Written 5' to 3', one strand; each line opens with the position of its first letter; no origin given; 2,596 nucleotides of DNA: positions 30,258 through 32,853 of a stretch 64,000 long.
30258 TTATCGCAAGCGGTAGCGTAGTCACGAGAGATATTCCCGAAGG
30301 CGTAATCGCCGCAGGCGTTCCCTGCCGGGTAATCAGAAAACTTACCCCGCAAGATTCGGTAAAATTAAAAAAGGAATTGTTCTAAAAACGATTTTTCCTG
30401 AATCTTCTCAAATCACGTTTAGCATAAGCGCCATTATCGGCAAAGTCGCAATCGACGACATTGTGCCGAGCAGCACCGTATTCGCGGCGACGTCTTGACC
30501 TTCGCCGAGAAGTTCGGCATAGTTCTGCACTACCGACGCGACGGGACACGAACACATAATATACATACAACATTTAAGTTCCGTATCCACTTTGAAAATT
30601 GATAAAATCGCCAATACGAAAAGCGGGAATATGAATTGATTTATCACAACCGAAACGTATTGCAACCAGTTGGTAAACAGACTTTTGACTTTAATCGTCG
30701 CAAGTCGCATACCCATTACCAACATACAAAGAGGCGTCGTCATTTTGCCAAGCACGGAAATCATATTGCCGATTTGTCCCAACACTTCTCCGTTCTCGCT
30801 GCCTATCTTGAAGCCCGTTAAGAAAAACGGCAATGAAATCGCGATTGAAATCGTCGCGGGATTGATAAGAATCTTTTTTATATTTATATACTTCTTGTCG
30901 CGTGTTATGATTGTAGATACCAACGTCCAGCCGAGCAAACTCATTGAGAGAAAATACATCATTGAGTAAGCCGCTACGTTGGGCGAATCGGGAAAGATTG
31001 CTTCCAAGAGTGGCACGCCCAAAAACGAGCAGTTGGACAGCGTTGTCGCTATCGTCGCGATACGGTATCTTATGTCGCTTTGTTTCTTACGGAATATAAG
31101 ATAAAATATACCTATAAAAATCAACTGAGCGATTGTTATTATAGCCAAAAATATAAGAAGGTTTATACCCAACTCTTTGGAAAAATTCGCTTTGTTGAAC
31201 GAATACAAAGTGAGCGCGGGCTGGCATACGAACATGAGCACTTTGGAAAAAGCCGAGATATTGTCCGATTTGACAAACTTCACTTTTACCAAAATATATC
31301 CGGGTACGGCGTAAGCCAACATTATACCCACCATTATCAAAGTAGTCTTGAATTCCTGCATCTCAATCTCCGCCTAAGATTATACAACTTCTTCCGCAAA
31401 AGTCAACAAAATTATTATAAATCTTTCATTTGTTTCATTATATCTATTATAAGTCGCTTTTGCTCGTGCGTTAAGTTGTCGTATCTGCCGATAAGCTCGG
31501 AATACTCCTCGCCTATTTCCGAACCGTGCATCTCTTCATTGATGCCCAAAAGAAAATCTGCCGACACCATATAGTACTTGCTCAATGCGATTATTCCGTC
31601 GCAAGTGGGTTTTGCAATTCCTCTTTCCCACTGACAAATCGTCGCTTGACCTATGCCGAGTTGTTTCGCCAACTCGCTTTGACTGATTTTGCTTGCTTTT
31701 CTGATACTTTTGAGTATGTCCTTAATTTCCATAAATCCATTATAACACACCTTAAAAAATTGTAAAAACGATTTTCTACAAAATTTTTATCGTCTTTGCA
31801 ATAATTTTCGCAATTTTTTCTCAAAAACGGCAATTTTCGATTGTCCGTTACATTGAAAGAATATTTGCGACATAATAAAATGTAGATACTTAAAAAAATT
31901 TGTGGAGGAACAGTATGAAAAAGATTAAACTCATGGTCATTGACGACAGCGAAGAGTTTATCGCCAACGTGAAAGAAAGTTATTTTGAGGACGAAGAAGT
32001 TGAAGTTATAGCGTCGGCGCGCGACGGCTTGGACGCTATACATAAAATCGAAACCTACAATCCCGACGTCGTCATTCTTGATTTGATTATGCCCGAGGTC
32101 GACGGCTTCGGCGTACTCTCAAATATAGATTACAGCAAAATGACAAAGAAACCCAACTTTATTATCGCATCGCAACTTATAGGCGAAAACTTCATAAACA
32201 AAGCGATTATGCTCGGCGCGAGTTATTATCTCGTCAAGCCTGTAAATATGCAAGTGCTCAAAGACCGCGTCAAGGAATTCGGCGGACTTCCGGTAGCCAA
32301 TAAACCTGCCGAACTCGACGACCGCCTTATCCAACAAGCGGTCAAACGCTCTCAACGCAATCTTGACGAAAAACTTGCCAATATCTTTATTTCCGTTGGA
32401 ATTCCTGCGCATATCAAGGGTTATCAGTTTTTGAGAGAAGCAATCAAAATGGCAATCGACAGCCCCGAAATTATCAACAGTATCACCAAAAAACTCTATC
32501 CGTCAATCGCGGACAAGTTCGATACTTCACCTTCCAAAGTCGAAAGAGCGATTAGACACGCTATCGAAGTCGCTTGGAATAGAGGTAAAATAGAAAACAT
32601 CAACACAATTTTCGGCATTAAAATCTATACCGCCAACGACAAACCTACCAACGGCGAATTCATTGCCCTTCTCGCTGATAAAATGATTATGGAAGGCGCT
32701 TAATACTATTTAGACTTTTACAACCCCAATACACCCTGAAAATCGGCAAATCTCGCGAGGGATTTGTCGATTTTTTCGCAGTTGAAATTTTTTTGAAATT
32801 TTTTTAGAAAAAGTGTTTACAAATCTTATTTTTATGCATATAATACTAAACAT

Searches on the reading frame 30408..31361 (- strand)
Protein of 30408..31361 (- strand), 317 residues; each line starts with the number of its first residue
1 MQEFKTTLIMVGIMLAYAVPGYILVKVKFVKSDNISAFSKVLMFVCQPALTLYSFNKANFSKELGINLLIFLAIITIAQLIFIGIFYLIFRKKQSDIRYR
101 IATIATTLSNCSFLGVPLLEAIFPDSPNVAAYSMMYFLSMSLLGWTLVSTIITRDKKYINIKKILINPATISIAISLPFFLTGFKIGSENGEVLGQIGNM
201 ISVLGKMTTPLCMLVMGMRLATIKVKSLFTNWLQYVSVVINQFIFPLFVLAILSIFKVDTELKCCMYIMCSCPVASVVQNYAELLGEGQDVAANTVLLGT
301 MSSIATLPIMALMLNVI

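Call 10: search_protein_families(library=pfam, proteins=[window:30408-31361:-], max_evalue=0.001)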
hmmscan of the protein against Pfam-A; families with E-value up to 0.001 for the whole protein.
window:30408-31361:- (317 aa): 2 families
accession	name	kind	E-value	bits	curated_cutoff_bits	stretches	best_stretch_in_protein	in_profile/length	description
PF03547.23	Mem_trans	-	3.1e-22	79.1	25.7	2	160-310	196-342/343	Membrane transport protein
PF01758.21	SBF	-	0.00078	19.6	24.3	1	211-313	6-113/191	Sodium Bile acid symporter family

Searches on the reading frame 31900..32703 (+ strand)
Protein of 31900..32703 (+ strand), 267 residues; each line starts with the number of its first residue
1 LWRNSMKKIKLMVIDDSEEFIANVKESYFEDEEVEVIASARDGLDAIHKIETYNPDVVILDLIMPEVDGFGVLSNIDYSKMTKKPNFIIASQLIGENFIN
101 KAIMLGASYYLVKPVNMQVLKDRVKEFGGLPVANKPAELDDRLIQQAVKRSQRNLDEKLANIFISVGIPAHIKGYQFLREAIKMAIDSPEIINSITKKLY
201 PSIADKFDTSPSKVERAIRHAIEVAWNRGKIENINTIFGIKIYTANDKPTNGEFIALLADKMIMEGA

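Call 10: search_protein_families(library=pfam, proteins=[window:31900-32703:+], max_evalue=0.001)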
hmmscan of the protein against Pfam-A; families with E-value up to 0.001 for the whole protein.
window:31900-32703:+ (267 aa): 2 families
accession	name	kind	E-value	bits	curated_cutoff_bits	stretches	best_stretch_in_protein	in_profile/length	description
PF08769.17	Spo0A_C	-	1.5e-40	137.8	25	1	161-261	3-103/104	Sporulation initiation factor Spo0A C terminal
PF00072.30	Response_reg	-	2.3e-20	73.3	30.2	1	12-125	2-111/111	Response regulator receiver domain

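Call 111: find_homologous_proteins(query=window:31900-32703:+, max_evalue=1e-60)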
Query window:31900-32703:+ (267 aa): 6238 proteins with E <= 1e-60 among 8000 candidates; the best 120 are listed.
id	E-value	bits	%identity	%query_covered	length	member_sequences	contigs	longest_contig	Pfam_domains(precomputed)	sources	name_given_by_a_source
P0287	2.2e-162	556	98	98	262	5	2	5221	PF00072.31,PF08769.18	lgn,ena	-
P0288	6.5e-156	535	95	98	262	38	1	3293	PF00072.31,PF08769.18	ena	-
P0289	3.6e-150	516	93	100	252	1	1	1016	PF00072.31,PF08769.18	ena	-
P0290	3.4e-149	513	89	98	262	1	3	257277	PF00072.31,PF08769.18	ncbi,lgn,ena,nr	ncbi:MAG: sporulation transcription factor Spo0A [Clostridia bacterium]|nr:sporulation transcription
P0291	9.6e-147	505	87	98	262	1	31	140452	PF00072.31,PF08769.18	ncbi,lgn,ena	-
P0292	1.3e-146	505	87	98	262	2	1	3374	PF00072.31,PF08769.18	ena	-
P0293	4.0e-146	503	87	98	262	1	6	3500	PF00072.31,PF08769.18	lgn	-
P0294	6.2e-141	486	82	100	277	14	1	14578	PF00072.31,PF08769.18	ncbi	-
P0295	9.0e-139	479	83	98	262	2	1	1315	PF00072.31,PF08769.18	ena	-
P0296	1.2e-138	479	83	98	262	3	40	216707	PF00072.31,PF08769.18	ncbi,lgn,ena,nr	ncbi:MAG: sporulation transcription factor Spo0A [Clostridia bacterium]|nr:sporulation transcription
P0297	1.4e-138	478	83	98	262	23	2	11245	PF00072.31,PF08769.18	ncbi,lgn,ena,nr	ncbi:MAG: sporulation transcription factor Spo0A [Clostridia bacterium]|nr:sporulation transcription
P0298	6.9e-138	476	82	98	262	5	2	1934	PF00072.31,PF08769.18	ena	-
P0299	1.2e-137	475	82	98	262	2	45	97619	PF00072.31,PF08769.18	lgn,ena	-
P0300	2.9e-137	474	82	98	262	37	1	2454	PF00072.31,PF08769.18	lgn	-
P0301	3.9e-137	474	82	98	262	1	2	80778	PF00072.31,PF08769.18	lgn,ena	-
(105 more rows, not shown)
